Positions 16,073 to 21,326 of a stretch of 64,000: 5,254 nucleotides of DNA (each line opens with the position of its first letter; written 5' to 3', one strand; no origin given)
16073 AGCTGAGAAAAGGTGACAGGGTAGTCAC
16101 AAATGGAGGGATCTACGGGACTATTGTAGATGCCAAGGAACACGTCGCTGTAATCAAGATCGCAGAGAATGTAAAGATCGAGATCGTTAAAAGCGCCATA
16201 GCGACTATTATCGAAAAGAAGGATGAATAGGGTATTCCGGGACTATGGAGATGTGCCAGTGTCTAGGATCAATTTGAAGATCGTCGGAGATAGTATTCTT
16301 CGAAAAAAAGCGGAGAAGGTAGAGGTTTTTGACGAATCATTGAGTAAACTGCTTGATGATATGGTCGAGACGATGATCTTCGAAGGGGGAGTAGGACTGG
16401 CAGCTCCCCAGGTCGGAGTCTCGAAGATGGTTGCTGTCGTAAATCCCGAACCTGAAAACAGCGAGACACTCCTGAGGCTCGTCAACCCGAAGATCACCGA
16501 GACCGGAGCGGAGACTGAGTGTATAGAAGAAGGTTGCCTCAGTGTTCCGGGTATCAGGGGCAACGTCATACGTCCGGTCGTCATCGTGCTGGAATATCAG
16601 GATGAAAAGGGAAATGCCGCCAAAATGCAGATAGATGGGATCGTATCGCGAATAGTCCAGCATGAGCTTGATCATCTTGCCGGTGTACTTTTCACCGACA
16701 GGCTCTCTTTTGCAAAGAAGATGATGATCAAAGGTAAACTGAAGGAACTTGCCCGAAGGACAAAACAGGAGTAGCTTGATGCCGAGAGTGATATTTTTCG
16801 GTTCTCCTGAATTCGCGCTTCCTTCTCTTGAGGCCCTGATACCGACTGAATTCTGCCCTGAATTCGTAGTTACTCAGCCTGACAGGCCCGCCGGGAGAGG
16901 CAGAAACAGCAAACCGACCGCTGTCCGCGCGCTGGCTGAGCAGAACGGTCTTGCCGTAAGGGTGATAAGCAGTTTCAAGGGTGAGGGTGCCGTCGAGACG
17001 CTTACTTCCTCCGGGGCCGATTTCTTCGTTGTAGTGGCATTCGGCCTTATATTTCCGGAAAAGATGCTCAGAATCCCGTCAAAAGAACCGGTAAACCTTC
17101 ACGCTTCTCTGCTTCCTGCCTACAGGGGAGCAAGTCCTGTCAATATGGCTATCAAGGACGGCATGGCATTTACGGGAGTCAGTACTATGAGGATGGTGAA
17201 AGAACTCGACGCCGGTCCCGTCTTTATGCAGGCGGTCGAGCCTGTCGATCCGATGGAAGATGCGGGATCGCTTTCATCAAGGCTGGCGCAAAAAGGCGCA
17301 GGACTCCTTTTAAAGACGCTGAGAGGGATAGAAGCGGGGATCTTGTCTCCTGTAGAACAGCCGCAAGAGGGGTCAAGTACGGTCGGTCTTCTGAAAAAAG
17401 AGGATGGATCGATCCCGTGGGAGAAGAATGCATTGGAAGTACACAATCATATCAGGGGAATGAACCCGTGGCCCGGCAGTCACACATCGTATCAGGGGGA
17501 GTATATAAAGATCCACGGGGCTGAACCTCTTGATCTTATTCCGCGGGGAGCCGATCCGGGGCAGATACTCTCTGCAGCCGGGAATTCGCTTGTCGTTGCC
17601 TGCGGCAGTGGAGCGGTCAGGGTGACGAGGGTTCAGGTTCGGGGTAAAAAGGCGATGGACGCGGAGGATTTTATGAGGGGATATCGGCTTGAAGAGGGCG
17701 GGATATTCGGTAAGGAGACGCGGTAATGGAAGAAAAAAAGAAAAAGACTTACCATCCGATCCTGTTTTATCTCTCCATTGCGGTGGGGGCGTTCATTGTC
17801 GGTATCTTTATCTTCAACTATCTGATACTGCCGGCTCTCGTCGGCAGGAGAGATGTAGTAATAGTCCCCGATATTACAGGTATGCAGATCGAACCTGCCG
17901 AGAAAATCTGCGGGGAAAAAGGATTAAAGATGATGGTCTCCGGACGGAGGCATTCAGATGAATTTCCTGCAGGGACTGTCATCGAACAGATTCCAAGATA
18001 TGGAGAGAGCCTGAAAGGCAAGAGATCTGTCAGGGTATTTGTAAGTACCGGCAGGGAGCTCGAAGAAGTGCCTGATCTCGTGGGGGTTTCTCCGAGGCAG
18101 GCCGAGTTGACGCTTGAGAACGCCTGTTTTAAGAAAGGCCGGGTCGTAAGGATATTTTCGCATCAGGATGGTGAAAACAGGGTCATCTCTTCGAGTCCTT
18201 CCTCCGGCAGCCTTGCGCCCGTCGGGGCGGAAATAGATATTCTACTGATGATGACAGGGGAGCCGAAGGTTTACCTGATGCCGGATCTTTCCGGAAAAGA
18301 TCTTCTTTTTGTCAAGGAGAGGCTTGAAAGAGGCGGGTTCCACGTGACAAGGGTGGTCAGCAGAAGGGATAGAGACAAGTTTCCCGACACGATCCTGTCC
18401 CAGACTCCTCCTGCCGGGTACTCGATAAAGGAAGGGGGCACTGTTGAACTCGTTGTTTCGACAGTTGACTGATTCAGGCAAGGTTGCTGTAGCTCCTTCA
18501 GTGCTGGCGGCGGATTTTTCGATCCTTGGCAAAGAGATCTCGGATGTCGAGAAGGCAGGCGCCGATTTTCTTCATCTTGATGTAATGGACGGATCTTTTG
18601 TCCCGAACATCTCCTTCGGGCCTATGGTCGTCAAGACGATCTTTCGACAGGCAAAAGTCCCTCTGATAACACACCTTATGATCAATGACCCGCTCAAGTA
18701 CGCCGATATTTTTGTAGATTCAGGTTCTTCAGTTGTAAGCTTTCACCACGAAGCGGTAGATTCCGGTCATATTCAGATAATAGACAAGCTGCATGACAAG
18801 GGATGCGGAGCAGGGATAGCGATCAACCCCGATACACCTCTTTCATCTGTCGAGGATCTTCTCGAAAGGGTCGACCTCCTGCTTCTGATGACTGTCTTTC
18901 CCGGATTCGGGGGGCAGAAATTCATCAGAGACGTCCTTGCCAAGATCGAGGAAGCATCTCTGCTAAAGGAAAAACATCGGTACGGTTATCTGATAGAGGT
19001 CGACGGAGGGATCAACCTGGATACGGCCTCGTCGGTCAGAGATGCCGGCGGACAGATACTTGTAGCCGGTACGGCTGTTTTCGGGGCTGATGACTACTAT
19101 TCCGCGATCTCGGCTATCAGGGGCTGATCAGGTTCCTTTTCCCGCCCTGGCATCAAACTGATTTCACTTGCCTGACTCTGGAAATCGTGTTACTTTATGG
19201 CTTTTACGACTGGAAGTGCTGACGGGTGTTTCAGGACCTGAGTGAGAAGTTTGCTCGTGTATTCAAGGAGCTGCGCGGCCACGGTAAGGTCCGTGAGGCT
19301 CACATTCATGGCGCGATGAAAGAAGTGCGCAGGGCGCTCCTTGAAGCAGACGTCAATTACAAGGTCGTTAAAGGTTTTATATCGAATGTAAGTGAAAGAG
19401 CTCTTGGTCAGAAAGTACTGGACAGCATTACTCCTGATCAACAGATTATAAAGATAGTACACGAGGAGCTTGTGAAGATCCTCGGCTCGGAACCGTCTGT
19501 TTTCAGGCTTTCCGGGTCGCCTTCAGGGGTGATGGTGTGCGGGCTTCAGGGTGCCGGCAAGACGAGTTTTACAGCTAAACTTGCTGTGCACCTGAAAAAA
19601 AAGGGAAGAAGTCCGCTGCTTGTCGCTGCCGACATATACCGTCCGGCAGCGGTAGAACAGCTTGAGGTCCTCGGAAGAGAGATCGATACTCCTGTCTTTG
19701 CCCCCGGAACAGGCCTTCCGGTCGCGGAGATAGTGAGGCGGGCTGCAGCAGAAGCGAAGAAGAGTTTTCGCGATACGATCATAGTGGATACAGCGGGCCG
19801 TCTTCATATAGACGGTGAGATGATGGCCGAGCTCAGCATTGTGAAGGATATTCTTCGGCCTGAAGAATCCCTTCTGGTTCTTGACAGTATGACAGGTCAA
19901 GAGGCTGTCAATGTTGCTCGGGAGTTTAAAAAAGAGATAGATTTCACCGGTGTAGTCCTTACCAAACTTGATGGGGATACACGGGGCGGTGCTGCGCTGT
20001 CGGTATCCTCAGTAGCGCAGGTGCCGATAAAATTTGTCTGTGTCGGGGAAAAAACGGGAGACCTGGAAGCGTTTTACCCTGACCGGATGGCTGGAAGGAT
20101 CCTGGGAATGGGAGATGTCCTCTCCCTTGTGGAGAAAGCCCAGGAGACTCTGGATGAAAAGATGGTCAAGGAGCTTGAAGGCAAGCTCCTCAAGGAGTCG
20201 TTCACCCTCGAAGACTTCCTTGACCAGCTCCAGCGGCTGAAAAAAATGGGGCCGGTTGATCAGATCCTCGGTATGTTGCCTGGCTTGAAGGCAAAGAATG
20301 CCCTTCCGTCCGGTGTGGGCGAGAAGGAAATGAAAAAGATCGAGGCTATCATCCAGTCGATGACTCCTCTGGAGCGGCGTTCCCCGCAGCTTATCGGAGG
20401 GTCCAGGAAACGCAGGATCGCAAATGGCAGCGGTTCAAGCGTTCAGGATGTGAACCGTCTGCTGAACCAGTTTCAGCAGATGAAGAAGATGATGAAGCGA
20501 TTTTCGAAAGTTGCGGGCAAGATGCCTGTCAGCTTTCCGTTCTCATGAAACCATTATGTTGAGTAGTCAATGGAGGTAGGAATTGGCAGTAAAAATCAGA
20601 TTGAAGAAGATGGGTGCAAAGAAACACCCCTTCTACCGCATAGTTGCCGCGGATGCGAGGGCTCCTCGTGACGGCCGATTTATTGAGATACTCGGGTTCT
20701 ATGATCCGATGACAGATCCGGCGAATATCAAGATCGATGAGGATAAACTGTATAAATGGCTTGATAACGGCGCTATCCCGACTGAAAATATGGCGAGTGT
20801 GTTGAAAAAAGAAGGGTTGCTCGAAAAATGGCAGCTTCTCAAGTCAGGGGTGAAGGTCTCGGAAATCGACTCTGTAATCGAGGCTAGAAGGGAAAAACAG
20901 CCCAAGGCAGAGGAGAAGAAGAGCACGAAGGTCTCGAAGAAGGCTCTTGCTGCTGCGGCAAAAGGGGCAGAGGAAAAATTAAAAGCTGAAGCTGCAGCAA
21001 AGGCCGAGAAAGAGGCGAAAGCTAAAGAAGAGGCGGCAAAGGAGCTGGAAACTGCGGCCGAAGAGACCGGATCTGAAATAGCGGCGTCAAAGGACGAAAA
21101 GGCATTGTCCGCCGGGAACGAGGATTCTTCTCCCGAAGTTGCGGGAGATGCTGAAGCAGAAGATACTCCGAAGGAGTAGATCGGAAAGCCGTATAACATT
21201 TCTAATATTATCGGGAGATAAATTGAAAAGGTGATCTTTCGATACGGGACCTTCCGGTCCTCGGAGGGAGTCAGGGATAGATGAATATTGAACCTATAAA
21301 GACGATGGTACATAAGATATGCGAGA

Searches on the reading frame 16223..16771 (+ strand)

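Call 30: search_protein_families(library=pfam, max_evalue=0.000001, proteins=[window:16223-16771:+])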
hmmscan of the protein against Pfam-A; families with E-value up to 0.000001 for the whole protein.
window:16223-16771:+ (183 aa): 1 family
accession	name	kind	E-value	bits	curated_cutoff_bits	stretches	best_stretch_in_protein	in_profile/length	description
PF01327.26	Pep_deformylase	-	7.3e-48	162.5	22.8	1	20-165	6-154/156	Polypeptide deformylase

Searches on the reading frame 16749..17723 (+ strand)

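Call 30: search_protein_families(library=pfam, max_evalue=0.000001, proteins=[window:16749-17723:+])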
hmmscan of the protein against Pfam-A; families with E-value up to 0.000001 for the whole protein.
window:16749-17723:+ (325 aa): 2 families
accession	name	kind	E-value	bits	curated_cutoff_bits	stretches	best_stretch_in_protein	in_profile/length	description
PF00551.24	Formyl_trans_N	-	1.8e-30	106.5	26.1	1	39-189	32-179/181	Formyl transferase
PF02911.23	Formyl_trans_C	-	2.7e-28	98.5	21.1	1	215-313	2-100/100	Formyl transferase, C-terminal domain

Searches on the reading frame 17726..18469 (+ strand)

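Call 30: search_protein_families(library=pfam, max_evalue=0.000001, proteins=[window:17726-18469:+])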
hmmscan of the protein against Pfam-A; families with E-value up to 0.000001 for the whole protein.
window:17726-18469:+ (248 aa): 1 family
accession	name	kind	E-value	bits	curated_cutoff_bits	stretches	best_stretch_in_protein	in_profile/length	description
PF03793.24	PASTA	-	4.6e-37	126.2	23.2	3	45-108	1-64/64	PASTA domain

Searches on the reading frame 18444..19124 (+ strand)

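Call 30: search_protein_families(library=pfam, max_evalue=0.000001, proteins=[window:18444-19124:+])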
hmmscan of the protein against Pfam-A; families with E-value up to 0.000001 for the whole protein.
window:18444-19124:+ (227 aa): 1 family
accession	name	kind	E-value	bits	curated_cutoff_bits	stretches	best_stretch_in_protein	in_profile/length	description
PF00834.25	Ribul_P_3_epim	-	1.1e-66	224.5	21.1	1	16-213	2-198/198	Ribulose-phosphate 3 epimerase family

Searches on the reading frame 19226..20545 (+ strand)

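Call 30: search_protein_families(library=pfam, max_evalue=0.000001, proteins=[window:19226-20545:+])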
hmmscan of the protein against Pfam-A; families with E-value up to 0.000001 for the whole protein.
window:19226-20545:+ (440 aa): 3 families
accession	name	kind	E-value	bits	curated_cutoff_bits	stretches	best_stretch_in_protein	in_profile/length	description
PF00448.28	SRP54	-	5.9e-69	232.1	22.7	1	101-294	3-196/196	SRP54-type protein, GTPase domain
PF02978.25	SRP_SPB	-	4.8e-37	126.7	27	1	325-423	1-91/91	Signal peptide binding domain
PF02881.24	SRP54_N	-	8.9e-22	77.5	22.4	1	5-82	1-75/75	SRP54-type protein, helical bundle domain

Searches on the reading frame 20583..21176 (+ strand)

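Call 30: search_protein_families(library=pfam, max_evalue=0.000001, proteins=[window:20583-21176:+])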
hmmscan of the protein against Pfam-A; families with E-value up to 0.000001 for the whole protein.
window:20583-21176:+ (198 aa): 1 family
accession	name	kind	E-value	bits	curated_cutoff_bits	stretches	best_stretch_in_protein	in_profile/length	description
PF00886.24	Ribosomal_S16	-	2.2e-25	88.8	27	1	9-67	1-62/62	Ribosomal protein S16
